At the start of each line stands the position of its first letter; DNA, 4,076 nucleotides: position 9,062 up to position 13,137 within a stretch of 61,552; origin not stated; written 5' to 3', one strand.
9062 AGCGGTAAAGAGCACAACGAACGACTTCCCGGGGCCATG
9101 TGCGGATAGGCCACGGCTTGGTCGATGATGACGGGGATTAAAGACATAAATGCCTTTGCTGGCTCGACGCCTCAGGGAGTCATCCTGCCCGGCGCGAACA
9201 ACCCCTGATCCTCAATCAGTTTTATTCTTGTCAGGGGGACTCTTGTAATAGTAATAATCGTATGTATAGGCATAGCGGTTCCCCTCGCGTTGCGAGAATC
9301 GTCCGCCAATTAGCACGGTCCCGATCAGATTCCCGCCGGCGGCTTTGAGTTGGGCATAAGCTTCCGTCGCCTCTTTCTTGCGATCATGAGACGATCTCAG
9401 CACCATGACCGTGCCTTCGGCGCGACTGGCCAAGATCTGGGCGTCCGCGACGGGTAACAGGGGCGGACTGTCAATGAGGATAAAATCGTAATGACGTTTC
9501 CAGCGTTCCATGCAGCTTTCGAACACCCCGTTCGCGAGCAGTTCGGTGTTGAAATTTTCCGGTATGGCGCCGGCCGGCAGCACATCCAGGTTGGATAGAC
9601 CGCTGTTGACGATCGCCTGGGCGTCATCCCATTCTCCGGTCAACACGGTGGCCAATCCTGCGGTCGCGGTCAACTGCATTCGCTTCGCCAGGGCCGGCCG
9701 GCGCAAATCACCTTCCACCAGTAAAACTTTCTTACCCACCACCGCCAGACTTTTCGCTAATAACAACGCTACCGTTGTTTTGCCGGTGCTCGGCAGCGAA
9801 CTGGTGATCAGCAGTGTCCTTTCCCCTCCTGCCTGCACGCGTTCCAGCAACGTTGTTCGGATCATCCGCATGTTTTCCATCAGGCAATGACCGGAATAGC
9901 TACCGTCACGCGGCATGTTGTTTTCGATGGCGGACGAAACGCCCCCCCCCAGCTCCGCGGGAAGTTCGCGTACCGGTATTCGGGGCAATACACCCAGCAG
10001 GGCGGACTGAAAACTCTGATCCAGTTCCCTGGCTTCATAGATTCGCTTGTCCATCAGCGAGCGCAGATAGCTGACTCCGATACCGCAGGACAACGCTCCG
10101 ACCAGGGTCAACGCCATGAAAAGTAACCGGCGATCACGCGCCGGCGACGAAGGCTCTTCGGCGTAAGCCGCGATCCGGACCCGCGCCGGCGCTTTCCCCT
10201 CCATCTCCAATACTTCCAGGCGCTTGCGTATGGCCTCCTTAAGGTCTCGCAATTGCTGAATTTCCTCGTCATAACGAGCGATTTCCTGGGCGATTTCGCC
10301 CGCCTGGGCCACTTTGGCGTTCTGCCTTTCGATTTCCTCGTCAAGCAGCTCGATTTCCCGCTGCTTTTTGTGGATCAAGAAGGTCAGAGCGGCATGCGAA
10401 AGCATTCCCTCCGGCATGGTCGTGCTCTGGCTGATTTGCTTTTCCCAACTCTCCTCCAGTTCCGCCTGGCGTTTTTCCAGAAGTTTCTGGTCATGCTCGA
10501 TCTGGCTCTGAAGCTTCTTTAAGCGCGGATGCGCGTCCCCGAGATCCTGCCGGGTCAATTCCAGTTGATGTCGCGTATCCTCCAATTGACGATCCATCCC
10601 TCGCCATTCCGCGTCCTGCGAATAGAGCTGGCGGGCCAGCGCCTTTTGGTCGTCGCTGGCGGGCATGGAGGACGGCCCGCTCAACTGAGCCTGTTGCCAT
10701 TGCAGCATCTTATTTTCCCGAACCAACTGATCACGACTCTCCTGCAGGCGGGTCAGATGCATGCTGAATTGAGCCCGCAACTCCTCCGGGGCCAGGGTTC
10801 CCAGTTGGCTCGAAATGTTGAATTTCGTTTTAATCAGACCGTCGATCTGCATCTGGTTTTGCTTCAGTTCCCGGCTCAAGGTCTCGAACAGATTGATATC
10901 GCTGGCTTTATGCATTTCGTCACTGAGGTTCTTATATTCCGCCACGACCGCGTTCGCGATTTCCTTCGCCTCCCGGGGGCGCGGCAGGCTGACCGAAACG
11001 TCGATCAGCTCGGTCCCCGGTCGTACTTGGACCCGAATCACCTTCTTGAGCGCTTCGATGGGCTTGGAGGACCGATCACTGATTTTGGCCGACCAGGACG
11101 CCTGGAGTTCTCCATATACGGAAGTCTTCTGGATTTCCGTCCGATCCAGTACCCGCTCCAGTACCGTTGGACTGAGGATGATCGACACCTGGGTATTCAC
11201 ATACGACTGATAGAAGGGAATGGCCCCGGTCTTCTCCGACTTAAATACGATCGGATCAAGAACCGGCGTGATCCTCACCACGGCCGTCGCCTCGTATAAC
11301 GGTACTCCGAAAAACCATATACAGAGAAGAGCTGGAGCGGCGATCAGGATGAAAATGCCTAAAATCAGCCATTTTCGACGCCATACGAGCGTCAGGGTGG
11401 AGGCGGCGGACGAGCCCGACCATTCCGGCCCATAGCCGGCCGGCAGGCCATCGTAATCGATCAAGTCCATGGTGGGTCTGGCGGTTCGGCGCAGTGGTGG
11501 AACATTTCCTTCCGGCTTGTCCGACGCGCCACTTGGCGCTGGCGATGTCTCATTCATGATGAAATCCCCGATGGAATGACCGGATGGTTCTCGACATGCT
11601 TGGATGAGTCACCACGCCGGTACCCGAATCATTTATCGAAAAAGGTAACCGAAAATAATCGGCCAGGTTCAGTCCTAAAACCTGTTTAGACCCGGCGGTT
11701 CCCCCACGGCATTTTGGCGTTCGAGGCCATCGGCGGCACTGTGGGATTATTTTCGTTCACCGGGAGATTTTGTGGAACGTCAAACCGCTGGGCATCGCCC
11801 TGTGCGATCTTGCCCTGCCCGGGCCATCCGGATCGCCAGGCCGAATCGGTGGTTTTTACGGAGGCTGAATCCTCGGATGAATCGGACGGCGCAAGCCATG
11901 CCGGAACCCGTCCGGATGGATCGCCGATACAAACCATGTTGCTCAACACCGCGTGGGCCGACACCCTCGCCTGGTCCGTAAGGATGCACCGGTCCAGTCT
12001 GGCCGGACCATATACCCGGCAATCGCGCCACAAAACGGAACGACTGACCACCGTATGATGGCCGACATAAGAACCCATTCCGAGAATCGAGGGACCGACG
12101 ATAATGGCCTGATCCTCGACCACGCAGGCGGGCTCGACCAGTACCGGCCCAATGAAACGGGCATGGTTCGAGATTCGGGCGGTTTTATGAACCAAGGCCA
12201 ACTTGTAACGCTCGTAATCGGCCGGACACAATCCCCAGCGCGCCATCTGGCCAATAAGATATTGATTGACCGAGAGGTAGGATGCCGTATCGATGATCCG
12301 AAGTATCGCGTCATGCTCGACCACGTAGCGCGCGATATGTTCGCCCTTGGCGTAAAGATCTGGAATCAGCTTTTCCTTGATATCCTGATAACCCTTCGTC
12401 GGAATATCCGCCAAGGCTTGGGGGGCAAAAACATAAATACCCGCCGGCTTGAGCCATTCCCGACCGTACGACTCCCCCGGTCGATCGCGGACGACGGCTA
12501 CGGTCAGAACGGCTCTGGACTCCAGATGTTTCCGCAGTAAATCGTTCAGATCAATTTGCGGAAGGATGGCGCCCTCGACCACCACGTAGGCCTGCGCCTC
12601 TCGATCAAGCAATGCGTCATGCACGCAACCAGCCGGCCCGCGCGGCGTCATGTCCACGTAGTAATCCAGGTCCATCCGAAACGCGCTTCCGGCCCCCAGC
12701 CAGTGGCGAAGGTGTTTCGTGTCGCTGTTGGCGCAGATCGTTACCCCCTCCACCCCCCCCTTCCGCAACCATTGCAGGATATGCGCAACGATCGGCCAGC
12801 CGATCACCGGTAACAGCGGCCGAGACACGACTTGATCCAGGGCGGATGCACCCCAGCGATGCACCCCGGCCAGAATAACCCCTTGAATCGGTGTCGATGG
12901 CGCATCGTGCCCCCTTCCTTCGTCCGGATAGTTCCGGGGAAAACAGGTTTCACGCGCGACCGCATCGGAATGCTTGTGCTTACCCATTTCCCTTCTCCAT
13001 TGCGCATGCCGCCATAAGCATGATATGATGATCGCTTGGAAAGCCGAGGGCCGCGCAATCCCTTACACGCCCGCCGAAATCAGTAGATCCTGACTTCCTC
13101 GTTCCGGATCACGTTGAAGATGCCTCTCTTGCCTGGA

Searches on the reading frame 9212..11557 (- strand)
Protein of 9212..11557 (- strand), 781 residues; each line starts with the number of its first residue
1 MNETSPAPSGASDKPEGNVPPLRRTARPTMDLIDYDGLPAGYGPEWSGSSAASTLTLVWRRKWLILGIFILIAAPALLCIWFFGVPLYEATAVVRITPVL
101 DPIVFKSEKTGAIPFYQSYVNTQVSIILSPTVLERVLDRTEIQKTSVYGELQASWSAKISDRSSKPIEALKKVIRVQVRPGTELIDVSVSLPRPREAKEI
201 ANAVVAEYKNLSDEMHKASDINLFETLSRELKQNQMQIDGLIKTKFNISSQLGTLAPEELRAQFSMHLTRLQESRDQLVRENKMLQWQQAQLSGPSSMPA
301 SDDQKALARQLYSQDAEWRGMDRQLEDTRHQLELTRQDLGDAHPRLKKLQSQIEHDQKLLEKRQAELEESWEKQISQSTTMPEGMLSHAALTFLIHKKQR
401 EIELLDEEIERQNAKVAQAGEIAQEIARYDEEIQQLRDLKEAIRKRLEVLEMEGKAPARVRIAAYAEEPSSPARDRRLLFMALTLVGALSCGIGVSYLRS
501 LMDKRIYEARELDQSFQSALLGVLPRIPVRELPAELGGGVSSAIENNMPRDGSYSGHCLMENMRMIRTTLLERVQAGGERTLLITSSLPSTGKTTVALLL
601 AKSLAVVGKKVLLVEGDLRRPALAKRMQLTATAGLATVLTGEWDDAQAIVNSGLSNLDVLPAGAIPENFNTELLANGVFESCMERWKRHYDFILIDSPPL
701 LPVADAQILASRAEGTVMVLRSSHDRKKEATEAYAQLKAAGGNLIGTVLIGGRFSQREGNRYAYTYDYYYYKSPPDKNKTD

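Call 6: search_protein_families(library=pfam, proteins=[window:9212-11557:-], max_evalue=0.001)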
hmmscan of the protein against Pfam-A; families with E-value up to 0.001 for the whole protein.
window:9212-11557:- (781 aa): 4 families
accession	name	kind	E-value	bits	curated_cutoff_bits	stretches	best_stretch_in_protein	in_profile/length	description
PF13614.12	AAA_31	-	3e-14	53.8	27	1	591-711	13-139/177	AAA domain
PF02706.20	Wzz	-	6.7e-08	33.2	25.5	1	57-138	11-89/91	Chain length determinant protein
PF01656.29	CbiA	-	7.3e-05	23.2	25.4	1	590-624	9-43/125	CobQ/CobB/MinD/ParA nucleotide binding domain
PF06564.18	CBP_BcsQ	-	0.00011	22.2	21.3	1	591-720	13-145/234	Cellulose biosynthesis protein BcsQ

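Call 9: search_protein_families(library=ncbifam, proteins=[window:9212-11557:-], max_evalue=0.01)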
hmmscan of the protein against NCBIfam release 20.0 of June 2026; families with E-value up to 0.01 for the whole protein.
window:9212-11557:- (781 aa): 19 families
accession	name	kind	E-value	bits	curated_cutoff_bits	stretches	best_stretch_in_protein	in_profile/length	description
TIGR01007.1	eps_fam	subfamily_domain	4.3e-38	130.9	108.05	1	561-763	1-201/204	polysaccharide biosynthesis tyrosine autokinase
TIGR03029.1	EpsG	equivalog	3e-35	121.7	313.8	1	560-749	84-272/274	chain length determinant protein tyrosine kinase EpsG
NF008568.0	PRK11519.1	equivalog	4.4e-35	121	1068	1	387-773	337-717/720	tyrosine-protein kinase Wzc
TIGR01005.1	eps_transp_fam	subfamily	3.5e-34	118.1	411.7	2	398-750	351-716/754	exopolysaccharide transport protein family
NF007350.0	PRK09841.1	equivalog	8.4e-34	116.7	1248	1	388-773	338-722/726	tyrosine-protein kinase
TIGR03018.1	pepcterm_TyrKin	hypoth_equivalog_domain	2e-32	112.2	230.65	1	558-739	10-198/207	XrtA-associated tyrosine autokinase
TIGR03007.1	pepcterm_ChnLen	equivalog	2.5e-14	52.4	278.85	1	53-527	5-463/498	XrtA system polysaccharide chain length determinant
TIGR03017.1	EpsF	equivalog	1.5e-12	47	422.75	1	55-523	7-442/444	chain length determinant protein EpsF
TIGR01969.1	minD_arch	subfamily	1.3e-10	40.8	201.75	1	582-749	3-167/251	cell division ATPase MinD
TIGR01006.1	polys_exp_MPA1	subfamily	5.5e-10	39.1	296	1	55-225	14-161/226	CspC family polysaccharide chain length determinant protein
TIGR01968.1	minD_bact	equivalog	6.2e-08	32.3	212.9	1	580-699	2-121/261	septum site-determining protein MinD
NF053622.1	ATPseBagAMYCTU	equivalog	0.00075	19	400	1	586-620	13-47/325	ATPase BagA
NF041546.1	ParA_partition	equivalog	0.00076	19.1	180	0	591-622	11-42/203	ParA family partition ATPase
TIGR03600.1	phage_DnaB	exception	0.00083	18.4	498.65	1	581-646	195-262/421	phage replicative helicase, DnaB family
TIGR02168.1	SMC_prok_B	equivalog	0.0025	15.6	567.35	1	197-451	244-497/1181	chromosome segregation protein SMC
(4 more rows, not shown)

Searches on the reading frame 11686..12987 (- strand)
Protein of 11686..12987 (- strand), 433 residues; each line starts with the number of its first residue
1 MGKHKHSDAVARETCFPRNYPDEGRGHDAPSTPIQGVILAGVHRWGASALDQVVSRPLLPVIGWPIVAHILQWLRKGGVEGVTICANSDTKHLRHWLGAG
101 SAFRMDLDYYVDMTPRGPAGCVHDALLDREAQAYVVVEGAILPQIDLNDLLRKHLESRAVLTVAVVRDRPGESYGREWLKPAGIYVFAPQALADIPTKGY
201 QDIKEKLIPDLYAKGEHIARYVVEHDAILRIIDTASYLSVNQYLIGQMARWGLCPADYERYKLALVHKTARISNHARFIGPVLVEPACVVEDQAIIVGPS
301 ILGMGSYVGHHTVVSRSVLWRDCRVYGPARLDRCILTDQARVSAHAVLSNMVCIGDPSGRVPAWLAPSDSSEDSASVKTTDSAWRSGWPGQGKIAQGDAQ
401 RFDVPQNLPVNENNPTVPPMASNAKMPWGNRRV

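Call 6: search_protein_families(library=pfam, proteins=[window:11686-12987:-], max_evalue=0.001)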
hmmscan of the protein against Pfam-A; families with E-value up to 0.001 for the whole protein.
window:11686-12987:- (433 aa): 4 families
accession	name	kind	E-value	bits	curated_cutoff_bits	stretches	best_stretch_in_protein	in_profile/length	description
PF00483.29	NTP_transferase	-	1.3e-09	38.5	21.2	1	53-175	19-147/245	Nucleotidyl transferase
PF25084.1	LbH_EIF2B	-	1.8e-07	31.5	54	1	268-355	8-94/105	EIF2B subunit epsilon LbH domain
PF24894.1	Hexapep_GlmU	-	7.3e-05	23.3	23.3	1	296-350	15-68/104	GlmU-like, C-terminal hexapeptide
PF25087.1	GMPPB_C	-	9e-05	22.6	39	1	279-356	2-79/110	GMPPB C-terminal domain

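Call 9: search_protein_families(library=ncbifam, proteins=[window:11686-12987:-], max_evalue=0.01)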
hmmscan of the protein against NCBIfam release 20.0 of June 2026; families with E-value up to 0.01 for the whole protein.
window:11686-12987:- (433 aa): 18 families
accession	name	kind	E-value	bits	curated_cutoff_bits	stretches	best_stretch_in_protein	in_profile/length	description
NF052502.1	man1P_GTase_Rv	exception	2.1e-30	105.8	440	2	37-175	4-142/352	mannose-1-phosphate guanylyltransferase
TIGR03992.1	Arch_glmU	subfamily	1e-12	47.6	292.1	1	49-344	16-312/393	bifunctional sugar-1-phosphate nucleotidylyltransferase/acetyltransferase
TIGR02091.1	glgC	equivalog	9.7e-10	38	424.9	1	181-348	192-362/364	glucose-1-phosphate adenylyltransferase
TIGR01208.1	rmlA_long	equivalog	6.1e-09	35.2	320.25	2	55-152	21-119/353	glucose-1-phosphate thymidylyltransferase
NF003670.0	PRK05293.1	equivalog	1.4e-08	34.1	470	1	183-349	192-359/382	glucose-1-phosphate adenylyltransferase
NF045761.1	NAMPUrTaseMurU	equivalog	1.5e-08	34.8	250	1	52-152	19-119/226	N-acetylmuramate alpha-1-phosphate uridylyltransferase MurU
TIGR01207.1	rmlA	equivalog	2.7e-07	30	360.65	1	35-158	1-126/286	glucose-1-phosphate thymidylyltransferase RfbA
NF002023.0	PRK00844.1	subfamily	5.1e-07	28.9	458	1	285-349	300-365/408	glucose-1-phosphate adenylyltransferase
NF012024.0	PRK15480.1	equivalog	4.8e-06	25.9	588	1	35-167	5-139/292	glucose-1-phosphate thymidylyltransferase RfbA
NF049965.1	GlMnHpPGnyltfHddC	equivalog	1.2e-05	25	300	1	47-152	14-117/221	D-glycero-D-manno-heptose 1-phosphate guanosyltransferase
NF002772.0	PRK02862.1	equivalog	1.7e-05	23.8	537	0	172-319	200-344/429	glucose-1-phosphate adenylyltransferase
NF001947.0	PRK00725.1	subfamily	5.4e-05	22.1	470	0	286-363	312-389/426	glucose-1-phosphate adenylyltransferase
NF010935.0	PRK14355.1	equivalog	0.00014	20.6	718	0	56-176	23-143/459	bifunctional UDP-N-acetylglucosamine diphosphorylase/glucosamine-1-phosphate N-acetyltransferase GlmU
NF041173.1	Sug_nt_acttase_Thmprot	equivalog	0.00028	20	600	0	267-343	234-311/405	bifunctional sugar-1-phosphate nucleotidylyltransferase/acetyltransferase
NF002060.0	PRK00892.1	subfamily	0.00052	19.2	207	1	263-342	101-182/345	UDP-3-O-(3-hydroxymyristoyl)glucosamine N-acyltransferase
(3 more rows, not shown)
